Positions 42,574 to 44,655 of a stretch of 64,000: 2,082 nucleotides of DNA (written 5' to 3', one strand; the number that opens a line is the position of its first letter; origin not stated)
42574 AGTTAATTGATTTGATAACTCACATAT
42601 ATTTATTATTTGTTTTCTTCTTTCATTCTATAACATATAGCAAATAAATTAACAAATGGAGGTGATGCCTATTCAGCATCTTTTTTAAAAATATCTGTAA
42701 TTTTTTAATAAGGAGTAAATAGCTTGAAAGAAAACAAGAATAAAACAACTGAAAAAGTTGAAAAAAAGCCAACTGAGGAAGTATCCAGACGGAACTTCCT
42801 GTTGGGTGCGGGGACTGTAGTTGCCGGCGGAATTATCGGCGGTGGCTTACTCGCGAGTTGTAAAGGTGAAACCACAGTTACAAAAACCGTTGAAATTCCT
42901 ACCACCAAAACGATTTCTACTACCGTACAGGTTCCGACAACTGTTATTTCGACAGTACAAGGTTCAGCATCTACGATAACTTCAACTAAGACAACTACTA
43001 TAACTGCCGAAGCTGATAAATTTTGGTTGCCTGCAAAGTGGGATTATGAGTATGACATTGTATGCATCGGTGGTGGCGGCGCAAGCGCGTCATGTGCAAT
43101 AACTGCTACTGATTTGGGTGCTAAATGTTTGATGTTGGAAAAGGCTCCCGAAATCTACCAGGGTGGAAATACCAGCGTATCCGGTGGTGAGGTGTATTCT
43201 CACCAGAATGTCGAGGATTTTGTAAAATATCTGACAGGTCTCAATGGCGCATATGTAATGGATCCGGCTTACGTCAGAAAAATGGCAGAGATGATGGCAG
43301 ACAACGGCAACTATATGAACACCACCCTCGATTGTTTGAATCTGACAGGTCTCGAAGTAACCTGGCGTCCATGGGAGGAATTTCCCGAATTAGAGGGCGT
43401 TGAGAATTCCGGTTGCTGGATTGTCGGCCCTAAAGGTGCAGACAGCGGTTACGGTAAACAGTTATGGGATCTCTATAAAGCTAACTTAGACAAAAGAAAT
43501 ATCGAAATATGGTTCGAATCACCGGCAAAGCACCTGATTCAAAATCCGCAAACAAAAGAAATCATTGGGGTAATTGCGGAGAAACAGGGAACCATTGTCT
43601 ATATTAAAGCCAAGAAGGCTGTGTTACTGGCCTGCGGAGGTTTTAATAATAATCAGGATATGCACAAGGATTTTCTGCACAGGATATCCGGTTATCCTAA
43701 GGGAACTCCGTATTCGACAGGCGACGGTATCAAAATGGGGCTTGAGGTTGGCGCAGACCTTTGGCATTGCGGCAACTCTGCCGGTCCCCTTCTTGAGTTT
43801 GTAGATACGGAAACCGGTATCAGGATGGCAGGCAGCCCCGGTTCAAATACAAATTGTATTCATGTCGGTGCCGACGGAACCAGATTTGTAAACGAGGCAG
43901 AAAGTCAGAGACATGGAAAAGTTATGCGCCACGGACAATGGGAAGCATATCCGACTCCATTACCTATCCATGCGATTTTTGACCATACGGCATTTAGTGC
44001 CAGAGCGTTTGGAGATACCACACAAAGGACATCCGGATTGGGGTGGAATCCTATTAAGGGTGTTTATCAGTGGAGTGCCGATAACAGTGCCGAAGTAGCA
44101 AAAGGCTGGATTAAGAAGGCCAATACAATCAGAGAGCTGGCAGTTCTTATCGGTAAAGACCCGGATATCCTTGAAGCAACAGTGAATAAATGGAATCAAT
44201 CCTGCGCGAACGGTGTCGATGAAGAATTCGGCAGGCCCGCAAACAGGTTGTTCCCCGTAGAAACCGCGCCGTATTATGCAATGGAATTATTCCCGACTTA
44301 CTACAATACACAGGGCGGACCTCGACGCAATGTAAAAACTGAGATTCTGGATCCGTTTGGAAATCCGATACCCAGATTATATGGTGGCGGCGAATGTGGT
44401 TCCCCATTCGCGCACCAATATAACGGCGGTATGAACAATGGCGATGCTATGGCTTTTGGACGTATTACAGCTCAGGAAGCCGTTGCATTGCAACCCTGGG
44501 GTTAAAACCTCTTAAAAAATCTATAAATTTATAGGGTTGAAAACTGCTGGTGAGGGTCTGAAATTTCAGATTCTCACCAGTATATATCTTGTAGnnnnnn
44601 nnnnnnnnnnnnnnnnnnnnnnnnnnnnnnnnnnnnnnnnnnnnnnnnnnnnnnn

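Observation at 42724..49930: Self-contained seven-gene extracytoplasmic flavin-reductase respiratory module with its own cytochrome c maturation and FAD-synthesis genes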

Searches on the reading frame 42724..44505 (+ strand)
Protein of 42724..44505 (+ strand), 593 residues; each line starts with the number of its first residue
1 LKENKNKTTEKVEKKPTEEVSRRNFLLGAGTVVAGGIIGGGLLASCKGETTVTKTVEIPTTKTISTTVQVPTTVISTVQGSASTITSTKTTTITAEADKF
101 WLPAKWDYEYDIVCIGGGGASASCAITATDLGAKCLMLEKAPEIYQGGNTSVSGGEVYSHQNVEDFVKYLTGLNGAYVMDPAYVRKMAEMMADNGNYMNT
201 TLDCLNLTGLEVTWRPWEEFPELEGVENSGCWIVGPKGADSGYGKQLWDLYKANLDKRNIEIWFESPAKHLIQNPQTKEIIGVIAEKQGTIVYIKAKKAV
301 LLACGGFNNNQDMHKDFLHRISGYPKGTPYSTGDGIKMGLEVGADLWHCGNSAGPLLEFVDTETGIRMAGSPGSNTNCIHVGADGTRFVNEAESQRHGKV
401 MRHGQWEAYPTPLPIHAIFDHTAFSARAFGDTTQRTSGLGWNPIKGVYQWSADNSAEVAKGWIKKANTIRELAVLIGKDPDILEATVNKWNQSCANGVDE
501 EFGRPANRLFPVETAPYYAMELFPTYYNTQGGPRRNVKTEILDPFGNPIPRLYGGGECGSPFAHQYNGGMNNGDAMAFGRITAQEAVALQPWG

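Call 3: search_protein_families(library=pfam, proteins=[window:42724-44505:+], max_evalue=0.01)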
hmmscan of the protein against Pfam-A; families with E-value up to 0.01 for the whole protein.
window:42724-44505:+ (593 aa): 5 families
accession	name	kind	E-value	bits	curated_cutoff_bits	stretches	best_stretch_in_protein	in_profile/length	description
PF00890.30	FAD_binding_2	-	1.1e-35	124.1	20.4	1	111-568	1-409/414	FAD binding domain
PF01266.30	DAO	-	2.7e-06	27.6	27.9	1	111-309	1-207/353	FAD dependent oxidoreductase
PF12831.13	FAD_oxidored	-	0.0011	18.8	27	1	111-170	1-57/416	FAD dependent oxidoreductase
PF07992.20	Pyr_redox_2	-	0.0011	18.8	26.1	0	110-144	1-35/291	Pyridine nucleotide-disulphide oxidoreductase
PF00732.25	GMC_oxred_N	-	0.0079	16.5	23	0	254-309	137-193/218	GMC oxidoreductase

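Call 4: search_protein_families(library=ncbifam, proteins=[window:42724-44505:+], max_evalue=0.01)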
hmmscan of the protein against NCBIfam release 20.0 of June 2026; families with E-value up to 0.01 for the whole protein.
window:42724-44505:+ (593 aa): 37 families (the best 25 are shown)
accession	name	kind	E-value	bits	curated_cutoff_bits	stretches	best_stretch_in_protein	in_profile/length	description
NF009478.0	PRK12844.1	equivalog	7.7e-50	169.7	789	2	244-587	209-549/559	3-ketosteroid-delta-1-dehydrogenase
NF004789.0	PRK06134.1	subfamily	5e-46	157.4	747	2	253-587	225-568/581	FAD-dependent oxidoreductase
NF005509.0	PRK07121.1-2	subfamily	3.4e-44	151.3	630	3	458-588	390-523/527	FAD-binding protein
TIGR01813.1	flavo_cyto_c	subfamily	4.5e-42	144.3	285.45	2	242-584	127-444/444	flavocytochrome c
NF009473.0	PRK12835.1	subfamily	1.3e-41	142.8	837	2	244-587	212-567/585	FAD-binding protein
NF005882.1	PRK07843.1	equivalog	4e-41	141.1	788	2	243-585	200-546/547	3-oxosteroid 1-dehydrogenase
NF005510.0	PRK07121.1-3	subfamily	3.2e-40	138.3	481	2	105-403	18-326/492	FAD-binding protein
NF009477.0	PRK12843.1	equivalog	1.3e-39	136.2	758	2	237-587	213-569/578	FAD-dependent oxidoreductase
NF005064.0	PRK06481.1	equivalog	1.8e-37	129.2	542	3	459-587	371-500/506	flavocytochrome c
NF006130.0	PRK08274.1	equivalog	5e-37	127.8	369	1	109-587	5-459/467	FAD-dependent tricarballylate dehydrogenase TcuA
NF009476.0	PRK12839.1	equivalog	1.5e-36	125.8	940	3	460-587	421-565/572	FAD-dependent oxidoreductase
NF053717.1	VnlPnlRedVprA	equivalog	4e-32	111.7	600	2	250-560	136-447/481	vinyl phenol reductase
NF005511.0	PRK07121.1-4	equivalog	4.1e-31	108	466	2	278-586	249-539/553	FAD-binding protein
NF005512.0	PRK07121.1-5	subfamily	8.2e-30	103.8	812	3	458-585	359-485/489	FAD-binding protein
NF009474.0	PRK12837.1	equivalog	2.6e-29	102.4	675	1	258-584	187-506/513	FAD-binding protein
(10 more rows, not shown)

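Call 11: find_encoding_contigs(protein=window:42724-44505:+, flank=10000, max_places=6)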
Protein window:42724-44505:+ (593 aa): 2 contigs read that carry it; 2 places shown.
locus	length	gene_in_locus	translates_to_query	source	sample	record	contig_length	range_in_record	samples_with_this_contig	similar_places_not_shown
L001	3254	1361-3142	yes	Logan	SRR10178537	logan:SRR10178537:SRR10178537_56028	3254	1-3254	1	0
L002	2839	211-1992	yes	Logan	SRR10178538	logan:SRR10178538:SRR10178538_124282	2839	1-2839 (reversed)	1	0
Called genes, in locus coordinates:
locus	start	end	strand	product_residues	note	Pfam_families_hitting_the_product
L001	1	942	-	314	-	?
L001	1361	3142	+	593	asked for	PF00890:FAD_binding_2, PF01266:DAO (weak)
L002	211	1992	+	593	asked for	PF00890:FAD_binding_2, PF01266:DAO (weak)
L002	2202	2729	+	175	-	-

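Call 12: find_homologous_proteins(query=window:42724-44505:+)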
Query window:42724-44505:+ (593 aa): 247 proteins with E <= 0.001 among 8000 candidates; the best 120 are listed.
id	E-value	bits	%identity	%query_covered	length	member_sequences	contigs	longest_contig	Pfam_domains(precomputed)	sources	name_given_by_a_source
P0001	0.0e+0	1312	93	100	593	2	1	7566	PF01266.31,PF00890.31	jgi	jgi:succinate dehydrogenase/fumarate reductase flavoprotein subunit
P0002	0.0e+0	1071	77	100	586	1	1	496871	PF01266.31,PF00890.31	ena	-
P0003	2.2e-275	933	78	83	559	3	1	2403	PF01266.31,PF00890.31,PF12831.14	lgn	-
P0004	2.9e-274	929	78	84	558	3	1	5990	PF01266.31,PF00890.31,PF12831.14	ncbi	-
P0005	5.9e-254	862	71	83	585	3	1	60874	PF00890.31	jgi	jgi:succinate dehydrogenase/fumarate reductase flavoprotein subunit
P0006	2.3e-251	853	63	98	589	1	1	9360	PF00890.31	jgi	jgi:hypothetical protein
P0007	1.2e-250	851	66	98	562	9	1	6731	PF01266.31,PF00890.31,PF12831.14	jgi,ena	-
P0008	5.8e-248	842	70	88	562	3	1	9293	PF01266.31,PF00890.31,PF12831.14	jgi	jgi:succinate dehydrogenase/fumarate reductase flavoprotein subunit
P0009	2.1e-226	771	74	74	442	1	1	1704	PF00890.31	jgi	jgi:succinate dehydrogenase/fumarate reductase flavoprotein subunit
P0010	5.9e-199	680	57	83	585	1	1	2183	PF00890.31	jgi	-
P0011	6.6e-187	640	58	83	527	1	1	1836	PF01266.31,PF00890.31,PF07992.21,PF03486.21,PF12831.14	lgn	-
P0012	2.5e-184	632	58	83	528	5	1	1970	PF01266.31,PF00890.31,PF03486.21,PF12831.14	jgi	jgi:succinate dehydrogenase/fumarate reductase flavoprotein subunit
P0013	1.2e-181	623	57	83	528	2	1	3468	PF01266.31,PF10518.15,PF00890.31,PF03486.21,PF12831.14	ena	-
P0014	2.3e-179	616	56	83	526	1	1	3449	PF01266.31,PF00890.31,PF03486.21,PF12831.14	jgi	jgi:succinate dehydrogenase/fumarate reductase flavoprotein subunit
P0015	3.8e-171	588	56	78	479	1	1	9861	PF00890.31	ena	-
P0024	5.8e-134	466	43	97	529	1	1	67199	PF01266.31,PF00890.31,PF03486.21,PF12831.14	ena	-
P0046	5.2e-114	400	44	83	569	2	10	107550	PF01266.31,PF00890.31,PF03486.21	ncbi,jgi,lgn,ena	-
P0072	4.1e-100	354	40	86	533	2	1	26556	PF01266.31,PF00890.31,PF03486.21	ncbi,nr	ncbi:MAG: FAD-binding protein [Dehalococcoidales bacterium]|nr:FAD-binding protein [Dehalococcoidale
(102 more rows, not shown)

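Call 13: find_encoding_contigs(protein=P0002, flank=10000, max_places=3)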
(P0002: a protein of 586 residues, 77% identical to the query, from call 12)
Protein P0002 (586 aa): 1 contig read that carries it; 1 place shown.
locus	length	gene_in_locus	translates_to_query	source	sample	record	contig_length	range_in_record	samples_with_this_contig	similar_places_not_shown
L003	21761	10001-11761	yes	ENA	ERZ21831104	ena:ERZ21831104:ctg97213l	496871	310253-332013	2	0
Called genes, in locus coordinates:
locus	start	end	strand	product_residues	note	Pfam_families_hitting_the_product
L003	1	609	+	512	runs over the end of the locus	PF02310:B12-binding, PF04055:Radical_SAM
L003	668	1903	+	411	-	-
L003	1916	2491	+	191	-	PF04205:FMN_bind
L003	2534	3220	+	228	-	-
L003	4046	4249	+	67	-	-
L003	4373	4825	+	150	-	PF00589:Phage_integrase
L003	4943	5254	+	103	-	-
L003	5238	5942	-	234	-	PF00072:Response_reg, PF00486:Trans_reg_C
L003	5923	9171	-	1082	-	PF23748:Beta-prop_LRRK2 (faint), PF08450:SGL (faint), PF07494:Reg_prop (weak), PF07495:Y_Y_Y, PF00512:HisKA, PF02518:HATPase_c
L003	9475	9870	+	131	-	PF00072:Response_reg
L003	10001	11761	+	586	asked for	PF00890:FAD_binding_2, PF01266:DAO (weak)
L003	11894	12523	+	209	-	PF14537:Cytochrom_c3_2 (weak)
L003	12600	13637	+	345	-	PF16327:CcmF_C (faint), PF05140:ResB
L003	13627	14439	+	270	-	PF01578:Cytochrom_C_asm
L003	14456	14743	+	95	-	PF06574:FAD_syn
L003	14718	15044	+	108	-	PF06574:FAD_syn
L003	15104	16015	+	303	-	PF03916:NrfD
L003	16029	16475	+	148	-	PF12797:Fer4_2 (faint)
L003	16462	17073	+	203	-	PF13237:Fer4_10, PF13247:Fer4_11, PF14697:Fer4_21, PF12838:Fer4_7, PF13187:Fer4_9 (weak), PF12797:Fer4_2 (weak), PF00037:Fer4, PF12837:Fer4_6 (weak), +5 more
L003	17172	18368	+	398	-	PF00926:DHBP_synthase, PF00925:GTP_cyclohydro2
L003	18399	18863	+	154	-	PF00885:DMRL_synthase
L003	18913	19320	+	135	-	-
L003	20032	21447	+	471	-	PF04443:LuxE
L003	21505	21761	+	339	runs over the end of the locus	PF01841:Transglut_core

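Call 14: find_encoding_contigs(protein=P0005, flank=10000, max_places=3)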
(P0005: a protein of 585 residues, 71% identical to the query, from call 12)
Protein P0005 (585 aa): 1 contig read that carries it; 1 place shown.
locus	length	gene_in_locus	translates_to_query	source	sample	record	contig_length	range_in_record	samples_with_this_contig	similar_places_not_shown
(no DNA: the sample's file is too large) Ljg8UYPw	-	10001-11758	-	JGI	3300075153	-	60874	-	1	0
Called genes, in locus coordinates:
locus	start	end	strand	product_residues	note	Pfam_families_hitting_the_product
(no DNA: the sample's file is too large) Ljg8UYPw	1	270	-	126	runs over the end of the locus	PF00072:Response_reg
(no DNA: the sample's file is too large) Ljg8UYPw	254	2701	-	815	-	PF01590:GAF (faint), PF00512:HisKA, PF02518:HATPase_c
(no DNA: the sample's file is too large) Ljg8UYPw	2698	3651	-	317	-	PF00348:polyprenyl_synt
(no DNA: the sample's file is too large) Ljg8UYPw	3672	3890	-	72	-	PF07746:LigA (weak)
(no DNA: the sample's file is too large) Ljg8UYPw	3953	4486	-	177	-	PF12728:HTH_17, PF00072:Response_reg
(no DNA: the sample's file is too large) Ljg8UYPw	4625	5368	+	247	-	PF04055:Radical_SAM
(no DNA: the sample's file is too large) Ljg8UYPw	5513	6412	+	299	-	PF00126:HTH_1, PF03466:LysR_substrate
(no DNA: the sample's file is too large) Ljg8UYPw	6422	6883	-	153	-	PF06713:bPH_4 (weak)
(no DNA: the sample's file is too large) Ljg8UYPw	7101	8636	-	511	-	-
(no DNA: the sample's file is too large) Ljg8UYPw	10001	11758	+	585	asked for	PF00890:FAD_binding_2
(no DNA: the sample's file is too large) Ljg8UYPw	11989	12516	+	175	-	-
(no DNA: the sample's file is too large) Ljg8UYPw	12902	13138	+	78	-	-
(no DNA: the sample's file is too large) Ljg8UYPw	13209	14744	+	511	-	PF00140:Sigma70_r1_2, PF04542:Sigma70_r2, PF04539:Sigma70_r3, PF04545:Sigma70_r4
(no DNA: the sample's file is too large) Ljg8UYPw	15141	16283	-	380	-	PF00465:Fe-ADH, PF13685:Fe-ADH_2, PF25137:ADH_Fe_C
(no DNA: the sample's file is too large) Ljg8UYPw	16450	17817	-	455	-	PF01208:URO-D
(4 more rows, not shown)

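Call 16: find_encoding_contigs(protein=P0024, flank=10000, max_places=2)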
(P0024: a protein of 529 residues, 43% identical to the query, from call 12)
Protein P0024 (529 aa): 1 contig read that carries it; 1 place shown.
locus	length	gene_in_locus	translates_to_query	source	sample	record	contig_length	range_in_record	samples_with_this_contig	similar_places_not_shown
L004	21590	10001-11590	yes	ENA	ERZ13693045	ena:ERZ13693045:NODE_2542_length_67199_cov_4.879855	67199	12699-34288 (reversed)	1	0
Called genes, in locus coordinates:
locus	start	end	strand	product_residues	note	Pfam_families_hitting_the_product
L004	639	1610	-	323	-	PF08450:SGL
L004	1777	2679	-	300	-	PF00528:BPD_transp_1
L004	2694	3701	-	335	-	PF19300:BPD_transp_1_N, PF00528:BPD_transp_1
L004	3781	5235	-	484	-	-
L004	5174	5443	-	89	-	-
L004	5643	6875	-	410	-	PF00557:Peptidase_M24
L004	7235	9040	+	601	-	PF01590:GAF, PF13185:GAF_2, PF01590:GAF, PF13185:GAF_2, PF13492:GAF_3, PF07730:HisKA_3, PF02518:HATPase_c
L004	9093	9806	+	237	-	PF00072:Response_reg, PF00196:GerE, PF08281:Sigma70_r4_2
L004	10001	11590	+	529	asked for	PF00890:FAD_binding_2, PF01266:DAO (faint), PF03486:HI0933_like (faint), PF12831:FAD_oxidored (weak), PF00890:FAD_binding_2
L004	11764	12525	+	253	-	PF14522:Cytochrome_C7 (faint), PF09699:Paired_CXXCH_1 (faint)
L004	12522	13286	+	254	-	PF01292:Ni_hydr_CYTB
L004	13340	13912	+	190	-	PF14522:Cytochrome_C7 (faint), PF14537:Cytochrom_c3_2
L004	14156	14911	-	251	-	PF00106:adh_short, PF01370:Epimerase (weak), PF08659:KR, PF13561:adh_short_C2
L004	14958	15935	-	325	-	PF14486:DUF4432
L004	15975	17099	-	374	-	PF01321:Creatinase_N, PF00557:Peptidase_M24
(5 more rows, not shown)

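Call 17: find_encoding_contigs(protein=P0046, flank=10000, max_places=2)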
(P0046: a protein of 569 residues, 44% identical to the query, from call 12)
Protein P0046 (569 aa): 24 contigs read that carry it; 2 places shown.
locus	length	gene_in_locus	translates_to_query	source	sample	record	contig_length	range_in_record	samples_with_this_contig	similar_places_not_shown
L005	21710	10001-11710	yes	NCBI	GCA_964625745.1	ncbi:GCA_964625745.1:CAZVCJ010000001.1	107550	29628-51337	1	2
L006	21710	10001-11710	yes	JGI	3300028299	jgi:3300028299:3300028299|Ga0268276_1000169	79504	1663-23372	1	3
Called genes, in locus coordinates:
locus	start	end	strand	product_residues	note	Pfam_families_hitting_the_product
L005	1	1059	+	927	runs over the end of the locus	PF00929:RNase_T, PF00270:DEAD (weak), PF04851:ResIII, PF06733:DEAD_2 (weak), PF13307:Helicase_C_2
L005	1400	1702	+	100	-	PF10049:DUF2283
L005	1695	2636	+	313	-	-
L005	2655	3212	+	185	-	PF08207:EFP_N, PF01132:EFP, PF09285:Elong-fact-P_C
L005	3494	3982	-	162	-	PF02559:CarD_TRCF_RID, PF21095:CarD_C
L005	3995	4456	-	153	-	PF01258:zf-dskA_traR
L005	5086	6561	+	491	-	PF23459:S1_RRP5 (faint), PF00575:S1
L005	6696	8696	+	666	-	PF01590:GAF, PF13185:GAF_2, PF13492:GAF_3, PF07730:HisKA_3, PF02518:HATPase_c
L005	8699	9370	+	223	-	PF00072:Response_reg, PF00196:GerE, PF04545:Sigma70_r4 (weak), PF08281:Sigma70_r4_2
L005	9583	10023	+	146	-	-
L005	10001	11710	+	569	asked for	PF00890:FAD_binding_2, PF01266:DAO (faint), PF03486:HI0933_like (faint)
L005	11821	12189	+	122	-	-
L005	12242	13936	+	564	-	-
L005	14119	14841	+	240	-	PF14522:Cytochrome_C7 (faint), PF22113:Mtrc-MtrF_II-IV_dom (weak)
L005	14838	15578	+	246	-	PF01292:Ni_hydr_CYTB (weak)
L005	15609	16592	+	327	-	PF14522:Cytochrome_C7 (faint), PF14537:Cytochrom_c3_2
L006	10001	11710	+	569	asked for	PF00890:FAD_binding_2, PF01266:DAO (faint), PF03486:HI0933_like (faint)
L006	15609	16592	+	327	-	PF14522:Cytochrome_C7 (faint), PF14537:Cytochrom_c3_2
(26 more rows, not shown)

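Call 18: find_encoding_contigs(protein=P0072, flank=10000, max_places=2)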
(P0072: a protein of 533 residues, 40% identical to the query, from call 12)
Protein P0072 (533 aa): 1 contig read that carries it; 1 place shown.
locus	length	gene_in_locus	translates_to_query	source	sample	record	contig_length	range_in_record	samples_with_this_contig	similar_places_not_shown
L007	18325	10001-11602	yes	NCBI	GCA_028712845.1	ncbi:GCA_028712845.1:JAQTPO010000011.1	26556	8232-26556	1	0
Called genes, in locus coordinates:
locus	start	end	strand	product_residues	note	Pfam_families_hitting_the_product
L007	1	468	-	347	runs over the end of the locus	PF00082:Peptidase_S8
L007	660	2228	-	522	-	PF07705:CARDB (faint)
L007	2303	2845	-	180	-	-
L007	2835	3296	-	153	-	-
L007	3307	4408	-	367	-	-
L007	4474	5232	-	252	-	-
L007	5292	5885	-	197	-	PF12389:Peptidase_M73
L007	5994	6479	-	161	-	-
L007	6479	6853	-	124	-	-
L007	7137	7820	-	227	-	PF00072:Response_reg, PF00486:Trans_reg_C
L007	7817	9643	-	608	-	PF05228:CHASE4, PF00672:HAMP (faint), PF00512:HisKA, PF02518:HATPase_c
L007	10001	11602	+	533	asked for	PF00890:FAD_binding_2, PF01266:DAO (weak), PF03486:HI0933_like (faint)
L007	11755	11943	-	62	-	-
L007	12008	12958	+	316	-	PF03480:DctP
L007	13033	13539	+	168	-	PF04290:DctQ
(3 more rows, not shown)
